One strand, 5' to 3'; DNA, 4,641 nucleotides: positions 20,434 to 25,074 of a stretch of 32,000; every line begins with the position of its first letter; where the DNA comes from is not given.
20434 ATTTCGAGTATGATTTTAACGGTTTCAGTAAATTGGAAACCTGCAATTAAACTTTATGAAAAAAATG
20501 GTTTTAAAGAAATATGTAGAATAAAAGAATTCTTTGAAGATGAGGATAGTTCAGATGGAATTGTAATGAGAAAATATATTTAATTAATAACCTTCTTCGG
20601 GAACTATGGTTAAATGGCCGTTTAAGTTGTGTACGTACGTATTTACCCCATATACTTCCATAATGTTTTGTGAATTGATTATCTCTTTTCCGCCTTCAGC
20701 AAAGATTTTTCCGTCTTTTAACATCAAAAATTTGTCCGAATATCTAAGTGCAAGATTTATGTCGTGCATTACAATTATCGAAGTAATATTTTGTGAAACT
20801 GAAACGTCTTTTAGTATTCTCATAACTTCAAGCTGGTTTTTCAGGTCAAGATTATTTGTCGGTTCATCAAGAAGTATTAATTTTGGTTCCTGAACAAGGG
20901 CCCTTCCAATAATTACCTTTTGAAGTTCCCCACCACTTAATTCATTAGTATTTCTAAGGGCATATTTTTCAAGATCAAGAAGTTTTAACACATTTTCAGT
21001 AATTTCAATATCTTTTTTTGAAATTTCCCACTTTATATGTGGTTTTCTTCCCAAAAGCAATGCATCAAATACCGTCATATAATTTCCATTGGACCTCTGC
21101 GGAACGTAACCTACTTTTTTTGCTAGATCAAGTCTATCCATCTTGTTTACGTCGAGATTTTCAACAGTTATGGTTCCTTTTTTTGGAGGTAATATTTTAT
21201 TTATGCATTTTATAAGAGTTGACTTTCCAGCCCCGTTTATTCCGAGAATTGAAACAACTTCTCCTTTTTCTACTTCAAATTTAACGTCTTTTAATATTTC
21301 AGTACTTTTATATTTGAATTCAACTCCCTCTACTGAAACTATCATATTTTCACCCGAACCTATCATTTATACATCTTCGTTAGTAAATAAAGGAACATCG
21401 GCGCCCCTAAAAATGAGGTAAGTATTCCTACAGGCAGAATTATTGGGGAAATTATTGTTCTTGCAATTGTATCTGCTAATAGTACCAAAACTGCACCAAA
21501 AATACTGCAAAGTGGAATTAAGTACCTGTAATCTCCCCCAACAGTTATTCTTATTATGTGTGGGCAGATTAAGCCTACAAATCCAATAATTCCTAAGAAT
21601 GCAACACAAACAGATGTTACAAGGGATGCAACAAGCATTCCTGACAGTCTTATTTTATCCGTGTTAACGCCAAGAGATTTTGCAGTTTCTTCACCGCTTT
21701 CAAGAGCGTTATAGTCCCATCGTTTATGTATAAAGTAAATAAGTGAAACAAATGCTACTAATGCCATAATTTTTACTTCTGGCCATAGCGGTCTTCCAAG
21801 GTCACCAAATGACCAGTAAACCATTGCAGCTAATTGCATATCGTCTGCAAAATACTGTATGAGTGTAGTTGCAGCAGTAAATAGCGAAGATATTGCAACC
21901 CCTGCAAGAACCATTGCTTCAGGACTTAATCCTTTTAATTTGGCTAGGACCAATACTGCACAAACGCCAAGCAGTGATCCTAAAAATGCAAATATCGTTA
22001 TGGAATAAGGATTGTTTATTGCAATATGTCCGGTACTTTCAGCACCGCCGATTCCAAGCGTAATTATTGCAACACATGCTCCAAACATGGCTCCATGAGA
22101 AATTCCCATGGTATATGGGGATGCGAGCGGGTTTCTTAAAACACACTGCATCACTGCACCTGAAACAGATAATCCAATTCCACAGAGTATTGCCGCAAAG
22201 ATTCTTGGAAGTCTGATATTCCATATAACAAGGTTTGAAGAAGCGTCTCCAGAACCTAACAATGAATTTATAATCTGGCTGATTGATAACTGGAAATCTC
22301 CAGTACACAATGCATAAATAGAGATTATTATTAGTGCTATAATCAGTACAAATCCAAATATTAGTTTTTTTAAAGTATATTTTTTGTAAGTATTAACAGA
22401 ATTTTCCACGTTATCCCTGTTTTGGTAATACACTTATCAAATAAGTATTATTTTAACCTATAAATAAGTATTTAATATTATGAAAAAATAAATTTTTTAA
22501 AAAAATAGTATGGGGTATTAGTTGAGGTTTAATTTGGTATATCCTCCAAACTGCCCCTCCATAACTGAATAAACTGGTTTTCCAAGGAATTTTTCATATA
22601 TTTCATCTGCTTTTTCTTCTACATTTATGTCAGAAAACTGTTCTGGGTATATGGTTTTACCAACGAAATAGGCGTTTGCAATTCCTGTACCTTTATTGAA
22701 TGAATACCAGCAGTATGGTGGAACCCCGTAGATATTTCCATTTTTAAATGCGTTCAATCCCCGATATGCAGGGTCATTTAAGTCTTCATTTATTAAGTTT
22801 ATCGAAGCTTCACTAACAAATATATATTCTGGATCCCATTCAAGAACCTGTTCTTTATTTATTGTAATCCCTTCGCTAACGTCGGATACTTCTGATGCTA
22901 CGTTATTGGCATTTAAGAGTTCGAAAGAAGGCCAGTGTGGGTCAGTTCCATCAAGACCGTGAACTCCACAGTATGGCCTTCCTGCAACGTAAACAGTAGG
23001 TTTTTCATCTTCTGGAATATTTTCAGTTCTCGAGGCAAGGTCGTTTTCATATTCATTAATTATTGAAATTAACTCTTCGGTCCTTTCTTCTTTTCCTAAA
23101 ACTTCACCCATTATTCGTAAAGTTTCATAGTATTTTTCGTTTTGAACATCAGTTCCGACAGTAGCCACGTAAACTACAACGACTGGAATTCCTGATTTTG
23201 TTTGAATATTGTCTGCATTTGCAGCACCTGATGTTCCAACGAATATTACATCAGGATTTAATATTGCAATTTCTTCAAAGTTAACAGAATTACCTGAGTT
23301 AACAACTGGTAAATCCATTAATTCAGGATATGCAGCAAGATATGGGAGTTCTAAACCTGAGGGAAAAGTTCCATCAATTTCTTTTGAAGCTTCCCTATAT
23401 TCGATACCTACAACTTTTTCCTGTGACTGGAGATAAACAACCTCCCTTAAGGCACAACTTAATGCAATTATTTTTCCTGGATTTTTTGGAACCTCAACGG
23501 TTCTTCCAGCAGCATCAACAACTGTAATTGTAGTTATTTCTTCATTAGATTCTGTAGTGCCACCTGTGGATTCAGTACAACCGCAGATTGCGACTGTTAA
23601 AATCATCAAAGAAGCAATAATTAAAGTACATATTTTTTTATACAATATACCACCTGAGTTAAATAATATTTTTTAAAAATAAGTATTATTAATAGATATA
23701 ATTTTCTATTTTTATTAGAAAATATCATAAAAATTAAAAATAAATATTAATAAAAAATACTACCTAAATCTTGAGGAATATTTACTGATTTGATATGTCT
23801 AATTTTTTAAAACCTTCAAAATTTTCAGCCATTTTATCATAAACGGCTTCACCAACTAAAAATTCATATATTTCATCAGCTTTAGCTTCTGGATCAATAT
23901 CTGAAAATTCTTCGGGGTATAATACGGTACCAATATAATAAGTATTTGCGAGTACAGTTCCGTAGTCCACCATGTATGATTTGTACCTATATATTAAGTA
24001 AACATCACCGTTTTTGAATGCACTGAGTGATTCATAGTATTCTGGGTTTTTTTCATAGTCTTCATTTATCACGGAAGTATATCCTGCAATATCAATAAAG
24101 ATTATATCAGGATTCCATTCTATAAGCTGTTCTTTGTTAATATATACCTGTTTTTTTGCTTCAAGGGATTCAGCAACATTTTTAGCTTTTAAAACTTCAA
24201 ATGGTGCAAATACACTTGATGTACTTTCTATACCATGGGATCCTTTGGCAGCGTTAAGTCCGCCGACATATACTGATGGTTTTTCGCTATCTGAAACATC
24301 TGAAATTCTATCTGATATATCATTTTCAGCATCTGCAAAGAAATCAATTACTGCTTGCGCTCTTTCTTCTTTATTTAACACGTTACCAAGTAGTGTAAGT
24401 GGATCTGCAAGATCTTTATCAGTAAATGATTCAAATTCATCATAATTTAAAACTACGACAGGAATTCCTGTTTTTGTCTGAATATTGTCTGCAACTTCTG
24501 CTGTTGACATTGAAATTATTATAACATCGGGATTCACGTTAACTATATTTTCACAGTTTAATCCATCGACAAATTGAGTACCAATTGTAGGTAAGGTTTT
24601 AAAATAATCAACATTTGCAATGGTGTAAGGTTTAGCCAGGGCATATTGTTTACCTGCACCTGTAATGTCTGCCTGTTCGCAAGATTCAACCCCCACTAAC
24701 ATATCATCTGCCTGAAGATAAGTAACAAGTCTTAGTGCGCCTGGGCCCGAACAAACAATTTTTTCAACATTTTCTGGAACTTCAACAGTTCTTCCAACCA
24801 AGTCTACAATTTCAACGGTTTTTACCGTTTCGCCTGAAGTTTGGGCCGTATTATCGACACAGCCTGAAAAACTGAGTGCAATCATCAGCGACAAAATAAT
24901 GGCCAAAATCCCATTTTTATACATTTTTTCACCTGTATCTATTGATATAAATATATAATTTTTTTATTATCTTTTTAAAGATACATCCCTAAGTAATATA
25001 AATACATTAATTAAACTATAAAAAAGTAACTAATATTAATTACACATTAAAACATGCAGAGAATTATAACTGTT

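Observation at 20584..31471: Nine-gene, ~10.9-kb locus: one FecCD/BtuCD-type importer, four binding-protein paralogues, a radical SAM enzyme and two SAM methyltransferases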

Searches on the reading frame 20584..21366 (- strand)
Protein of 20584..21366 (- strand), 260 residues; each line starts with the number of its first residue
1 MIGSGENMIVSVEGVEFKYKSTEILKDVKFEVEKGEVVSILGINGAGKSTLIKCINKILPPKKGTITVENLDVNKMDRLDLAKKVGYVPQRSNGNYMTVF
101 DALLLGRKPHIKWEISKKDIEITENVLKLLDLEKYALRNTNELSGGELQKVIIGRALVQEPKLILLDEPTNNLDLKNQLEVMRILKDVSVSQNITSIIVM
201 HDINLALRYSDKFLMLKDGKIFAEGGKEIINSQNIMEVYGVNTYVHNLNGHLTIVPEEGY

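Call 3: search_protein_families(library=pfam, proteins=[window:20584-21366:-], max_evalue=0.01)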
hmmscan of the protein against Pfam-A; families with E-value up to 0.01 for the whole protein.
window:20584-21366:- (260 aa): 10 families
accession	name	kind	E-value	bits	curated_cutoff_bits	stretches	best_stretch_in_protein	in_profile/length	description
PF00005.33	ABC_tran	-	1.1e-32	114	25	1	25-171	1-137/137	ABC transporter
PF13304.12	AAA_21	-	3.9e-06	27.6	27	0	39-101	3-79/304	AAA domain, putative AbiEii toxin, Type IV TA system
PF13555.12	AAA_29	-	6.7e-05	23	27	1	28-63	15-50/61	P-loop containing region of AAA domain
PF02463.25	SMC_N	-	0.00018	21.4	40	1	36-200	25-196/220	RecF/RecN/SMC N terminal domain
PF13401.12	AAA_22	-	0.00054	20.7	27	1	37-199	7-120/130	AAA domain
PF13173.12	AAA_14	-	0.00098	19.6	27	0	36-101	3-69/129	AAA domain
PF03308.22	MeaB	-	0.0018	17.7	23.1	1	14-59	12-57/273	Methylmalonyl Co-A mutase-associated GTPase MeaB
PF13476.12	AAA_23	-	0.0024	19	27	1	26-56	11-40/201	AAA domain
PF13558.12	SbcC_Walker_B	-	0.0059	17.3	27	0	158-186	61-89/90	SbcC/RAD50-like, Walker B motif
PF01078.27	Mg_chelatase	-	0.0091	15.9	20.3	0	39-81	26-68/207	Magnesium chelatase, subunit ChlI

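Call 4: search_protein_families(library=ncbifam, proteins=[window:20584-21366:-], max_evalue=0.01)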
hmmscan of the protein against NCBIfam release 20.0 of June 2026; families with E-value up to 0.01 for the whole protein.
window:20584-21366:- (260 aa): 195 families (the best 25 are shown)
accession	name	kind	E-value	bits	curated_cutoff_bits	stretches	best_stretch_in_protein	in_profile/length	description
NF010068.0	PRK13548.1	equivalog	5.5e-59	199.4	261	1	7-248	3-249/261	heme ABC transporter ATP-binding protein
TIGR03873.1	F420-0_ABC_ATP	hypoth_equivalog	1.6e-57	194.7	372.4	1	12-246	4-241/256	putative F420-0 ABC transporter ATP-binding protein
TIGR02315.1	ABC_phnC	equivalog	7.6e-53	179.4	266.1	1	9-240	1-243/243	phosphonate ABC transporter ATP-binding protein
NF008409.0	PRK11231.1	equivalog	6.1e-50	170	375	1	8-247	1-243/255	Fe(3+) dicitrate ABC transporter ATP-binding protein FecE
NF007082.0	PRK09536.1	equivalog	6.7e-48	163.8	537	1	8-246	2-243/402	corrinoid ABC transporter ATPase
NF052485.1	sider_ATP_EitC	equivalog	1.7e-46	158.7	485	1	8-246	1-239/251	siderophore ABC transporter ATP-binding protein EitC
NF007863.0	PRK10575.1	equivalog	2.1e-43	148.5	433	1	9-242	11-248/265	Fe3+-hydroxamate ABC transporter ATP-binding protein FhuC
TIGR03410.1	urea_trans_UrtE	equivalog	3.3e-42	144.5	285.8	1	11-238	2-227/230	urea ABC transporter ATP-binding subunit UrtE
TIGR04520.1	ECF_ATPase_1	equivalog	2.2e-41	142.1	315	1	10-242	1-236/269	energy-coupling factor transporter ATPase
NF010156.0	PRK13635.1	equivalog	2.7e-40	138.3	392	1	7-241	3-239/279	energy-coupling factor ABC transporter ATP-binding protein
TIGR03375.1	type_I_sec_LssB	subfamily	3e-40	138.2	693.1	1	11-233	467-691/696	type I secretion system permease/ATPase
NF002981.0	PRK03695.1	equivalog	8.3e-40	136.7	281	1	23-255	14-250/253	vitamin B12 ABC transporter ATP-binding protein BtuD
TIGR04521.1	ECF_ATPase_2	equivalog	1e-39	136.3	330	1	12-240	3-243/279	energy-coupling factor transporter ATPase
TIGR02673.1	FtsE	equivalog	3e-38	131.7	264.85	1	9-220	1-214/214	cell division ATP-binding protein FtsE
NF010067.0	PRK13547.1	equivalog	6.9e-38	130.5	374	1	16-243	8-256/272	heme ABC transporter ATP-binding protein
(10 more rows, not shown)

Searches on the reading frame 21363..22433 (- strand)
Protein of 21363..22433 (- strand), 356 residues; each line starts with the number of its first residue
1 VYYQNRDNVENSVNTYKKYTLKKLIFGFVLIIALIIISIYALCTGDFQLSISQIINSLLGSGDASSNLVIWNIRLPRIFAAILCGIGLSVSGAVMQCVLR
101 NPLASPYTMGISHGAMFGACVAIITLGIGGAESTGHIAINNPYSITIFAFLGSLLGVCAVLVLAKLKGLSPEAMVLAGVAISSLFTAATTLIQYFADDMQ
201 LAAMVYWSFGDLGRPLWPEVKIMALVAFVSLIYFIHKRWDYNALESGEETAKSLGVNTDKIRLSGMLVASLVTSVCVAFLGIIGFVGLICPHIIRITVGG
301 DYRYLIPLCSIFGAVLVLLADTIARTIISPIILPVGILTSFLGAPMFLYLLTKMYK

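Call 3: search_protein_families(library=pfam, proteins=[window:21363-22433:-], max_evalue=0.01)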
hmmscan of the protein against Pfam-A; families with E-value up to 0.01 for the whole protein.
window:21363-22433:- (356 aa): 1 family
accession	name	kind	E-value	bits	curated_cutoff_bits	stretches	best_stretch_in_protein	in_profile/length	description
PF01032.23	FecCD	-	6.8e-95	318.1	26.5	1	34-353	2-311/311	FecCD transport family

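Call 4: search_protein_families(library=ncbifam, proteins=[window:21363-22433:-], max_evalue=0.01)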
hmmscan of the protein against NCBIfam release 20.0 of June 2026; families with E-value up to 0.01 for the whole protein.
window:21363-22433:- (356 aa): 16 families
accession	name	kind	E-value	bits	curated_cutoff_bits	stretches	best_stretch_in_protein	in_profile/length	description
NF003001.0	PRK03784.1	equivalog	5.7e-68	229.5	334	1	27-354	19-328/332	vitamin B12 ABC transporter permease BtuC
NF007081.0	PRK09535.1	equivalog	4e-63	213.9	461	1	64-353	85-360/366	vitamin B12 ABC transporter permease BtuC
NF007867.0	PRK10577.1-3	subfamily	5.3e-62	210.2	849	1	28-353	391-704/710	Fe(3+)-hydroxamate ABC transporter permease FhuB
NF007871.0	PRK10577.2-2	equivalog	3.8e-59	200.9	899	1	29-354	363-676/679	Fe(3+)-hydroxamate ABC transporter permease FhuB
TIGR03869.1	F420-0_ABCperm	hypoth_equivalog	1.5e-58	198.6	437.35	1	67-353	46-320/325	putative F420-0 ABC transporter permease subunit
NF007866.0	PRK10577.1-2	equivalog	6.1e-55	186.8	554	1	45-353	31-662/666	Fe(3+)-hydroxamate ABC transporter permease FhuB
NF007299.0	PRK09777.1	equivalog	1.3e-54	185.7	406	1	28-354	7-317/318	Fe(3+) dicitrate ABC transporter permease subunit FecD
NF008407.0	PRK11228.1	equivalog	2.9e-52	177.6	396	1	24-352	7-327/330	iron-dicitrate ABC transporter permease FecC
NF007872.0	PRK10577.2-3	equivalog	7.4e-51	173.3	727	1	55-351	43-328/676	Fe(3+)-hydroxamate ABC transporter permease FhuB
NF007759.0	PRK10440.1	equivalog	3.1e-48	164.7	422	1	22-352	7-324/330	iron-enterobactin ABC transporter permease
NF007873.0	PRK10577.2-4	equivalog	1.8e-47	162.4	1012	1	24-352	325-641/646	Fe(3+)-hydroxamate ABC transporter permease FhuB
NF007760.0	PRK10441.1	equivalog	7.2e-45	153.6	428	1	27-353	13-328/335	Fe(3+)-siderophore ABC transporter permease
NF007870.0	PRK10577.2-1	equivalog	1.1e-44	153.2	1355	1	7-354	339-673/678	Fe(3+)-hydroxamate ABC transporter permease FhuB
NF007868.0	PRK10577.1-5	equivalog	1.6e-43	149.2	943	2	151-354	462-664/666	Fe(3+)-hydroxamate ABC transporter permease FhuB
NF007869.0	PRK10577.1-6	equivalog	6.7e-37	127.2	954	1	28-351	382-691/703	Fe(3+)-hydroxamate ABC transporter permease FhuB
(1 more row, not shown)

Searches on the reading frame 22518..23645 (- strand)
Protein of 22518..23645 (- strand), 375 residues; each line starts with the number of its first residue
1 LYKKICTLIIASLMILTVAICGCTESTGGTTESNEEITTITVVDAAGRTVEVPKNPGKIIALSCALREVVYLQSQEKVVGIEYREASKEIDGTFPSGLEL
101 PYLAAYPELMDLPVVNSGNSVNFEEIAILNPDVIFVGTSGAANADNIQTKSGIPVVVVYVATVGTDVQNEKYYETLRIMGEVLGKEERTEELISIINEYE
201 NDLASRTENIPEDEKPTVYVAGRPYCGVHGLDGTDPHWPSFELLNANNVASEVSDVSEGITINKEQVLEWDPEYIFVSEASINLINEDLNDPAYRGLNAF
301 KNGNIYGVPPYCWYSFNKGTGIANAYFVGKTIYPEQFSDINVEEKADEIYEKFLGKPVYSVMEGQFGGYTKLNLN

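Call 3: search_protein_families(library=pfam, proteins=[window:22518-23645:-], max_evalue=0.01)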
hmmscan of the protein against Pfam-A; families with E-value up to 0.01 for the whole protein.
window:22518-23645:- (375 aa): 1 family
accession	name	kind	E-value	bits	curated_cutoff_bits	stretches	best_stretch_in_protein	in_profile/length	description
PF01497.23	Peripla_BP_2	-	1.3e-26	93.9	27.5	1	106-310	34-233/235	Periplasmic binding protein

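Call 4: search_protein_families(library=ncbifam, proteins=[window:22518-23645:-], max_evalue=0.01)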
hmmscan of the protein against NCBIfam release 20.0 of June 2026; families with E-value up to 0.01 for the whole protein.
window:22518-23645:- (375 aa): 6 families
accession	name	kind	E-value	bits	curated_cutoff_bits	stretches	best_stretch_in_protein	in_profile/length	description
TIGR04281.1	peripla_PGF_1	equivalog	3.5e-13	49.4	325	1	41-305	6-238/330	PGF-CTERM-anchored ABC transporter substrate-binding protein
NF047879.1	catechol_SstD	exception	6.8e-13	48.3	450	1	48-319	63-326/343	ferrated catecholamine ABC transporter substrate-binding lipoprotein SstD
NF010649.0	PRK14048.1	equivalog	1.1e-12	47.8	374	1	35-277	27-269/374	ferrichrome/ferrioxamine B periplasmic transporter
NF008501.1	PRK11411.1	subfamily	4.1e-07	29.2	320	1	122-319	93-279/303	Fe(3+) dicitrate ABC transporter substrate-binding protein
NF008200.0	PRK10957.1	equivalog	7.9e-06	25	205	1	120-218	115-205/330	Fe2+-enterobactin ABC transporter substrate-binding protein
TIGR03659.1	IsdE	equivalog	0.001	18.3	298.65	1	115-307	79-266/292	heme ABC transporter substrate-binding protein IsdE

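Call 17: search_solved_structures(query=window:22518-23645:-, max_evalue=0.001)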
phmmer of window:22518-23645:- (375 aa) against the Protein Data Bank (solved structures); distinct sequences matched with E-value up to 0.001: 26.
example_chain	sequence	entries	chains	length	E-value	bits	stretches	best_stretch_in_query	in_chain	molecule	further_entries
2etv_A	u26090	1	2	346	3.5e-76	260.1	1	44-374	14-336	iron(III) ABC transporter, periplasmic iron-binding protein, putative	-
4hn9_A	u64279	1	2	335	2.3e-22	83.1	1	39-355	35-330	Iron complex transport system substrate-binding protein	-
3psa_A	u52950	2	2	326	1.7e-20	76.9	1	66-354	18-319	protein HI_1472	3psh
6b2x_A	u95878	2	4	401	8.5e-19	71.3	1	38-276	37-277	Solute-binding periplasmic protein of iron/siderophore ABC transporter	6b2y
9ht5_A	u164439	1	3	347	6.6e-18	68.4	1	42-277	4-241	Periplasmic substrate-binding transport protein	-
9hrj_A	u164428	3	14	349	6.7e-18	68.4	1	42-277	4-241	Periplasmic substrate-binding transport protein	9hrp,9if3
4pag_A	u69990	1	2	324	2.7e-15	59.8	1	41-356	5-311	Periplasmic binding protein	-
4ovk_A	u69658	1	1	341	3e-14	56.3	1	41-354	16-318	Periplasmic binding protein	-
4mo9_A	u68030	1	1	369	4.1e-14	55.9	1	19-355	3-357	Periplasmic binding protein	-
3zkw_A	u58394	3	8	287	5e-09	39.2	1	38-322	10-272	ENTEROCHELIN UPTAKE PERIPLASMIC BINDING PROTEIN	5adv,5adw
5a1j_A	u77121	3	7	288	5.1e-09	39.1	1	38-322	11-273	ENTEROCHELIN UPTAKE PERIPLASMIC BINDING PROTEIN | Enterochelin ABC transporter substrate-binding protein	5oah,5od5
5a5d_A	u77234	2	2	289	5.1e-09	39.1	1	38-322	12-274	ENTEROCHELIN UPTAKE PERIPLASMIC BINDING PROTEIN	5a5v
5ad1_A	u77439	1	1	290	5.1e-09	39.1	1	38-322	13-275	ENTEROCHELIN UPTAKE PERIPLASMIC BINDING PROTEIN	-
3zkw_B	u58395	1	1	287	5.3e-09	39.1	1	38-322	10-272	ENTEROCHELIN UPTAKE PERIPLASMIC BINDING PROTEIN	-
2chu_A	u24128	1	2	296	5.5e-09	39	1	37-322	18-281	ENTEROCHELIN UPTAKE PERIPLASMIC BINDING PROTEIN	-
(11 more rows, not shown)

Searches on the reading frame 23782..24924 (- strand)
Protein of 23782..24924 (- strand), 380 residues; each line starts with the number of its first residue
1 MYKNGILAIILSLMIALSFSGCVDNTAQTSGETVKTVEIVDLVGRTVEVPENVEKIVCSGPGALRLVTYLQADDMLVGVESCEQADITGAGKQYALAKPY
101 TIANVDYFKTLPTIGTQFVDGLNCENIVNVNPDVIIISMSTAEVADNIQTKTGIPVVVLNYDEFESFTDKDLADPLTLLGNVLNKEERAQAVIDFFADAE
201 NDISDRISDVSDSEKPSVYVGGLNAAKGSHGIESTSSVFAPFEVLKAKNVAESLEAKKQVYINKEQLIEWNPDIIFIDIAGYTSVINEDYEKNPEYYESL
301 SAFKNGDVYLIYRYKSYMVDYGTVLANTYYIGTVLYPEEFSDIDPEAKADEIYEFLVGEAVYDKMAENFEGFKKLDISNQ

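Call 3: search_protein_families(library=pfam, proteins=[window:23782-24924:-], max_evalue=0.01)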
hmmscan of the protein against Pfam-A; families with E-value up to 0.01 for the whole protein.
window:23782-24924:- (380 aa): 1 family
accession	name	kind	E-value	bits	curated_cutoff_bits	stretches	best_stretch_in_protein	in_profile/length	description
PF01497.23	Peripla_BP_2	-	5.1e-20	72.3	27.5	1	120-311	47-231/235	Periplasmic binding protein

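Call 4: search_protein_families(library=ncbifam, proteins=[window:23782-24924:-], max_evalue=0.01)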
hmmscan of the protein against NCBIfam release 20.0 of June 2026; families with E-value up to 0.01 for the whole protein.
window:23782-24924:- (380 aa): 5 families
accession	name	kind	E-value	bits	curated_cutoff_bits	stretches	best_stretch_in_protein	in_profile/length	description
NF010649.0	PRK14048.1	equivalog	1.9e-14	53.6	374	1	34-275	29-266/374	ferrichrome/ferrioxamine B periplasmic transporter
TIGR04281.1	peripla_PGF_1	equivalog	4.9e-12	45.7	325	1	38-308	6-238/330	PGF-CTERM-anchored ABC transporter substrate-binding protein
TIGR03659.1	IsdE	equivalog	1.5e-10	40.8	298.65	1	108-310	73-266/292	heme ABC transporter substrate-binding protein IsdE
NF008200.0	PRK10957.1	equivalog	2.3e-08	33.3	205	1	122-211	116-201/330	Fe2+-enterobactin ABC transporter substrate-binding protein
NF047879.1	catechol_SstD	exception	1.1e-05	24.6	450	1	25-277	44-280/343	ferrated catecholamine ABC transporter substrate-binding lipoprotein SstD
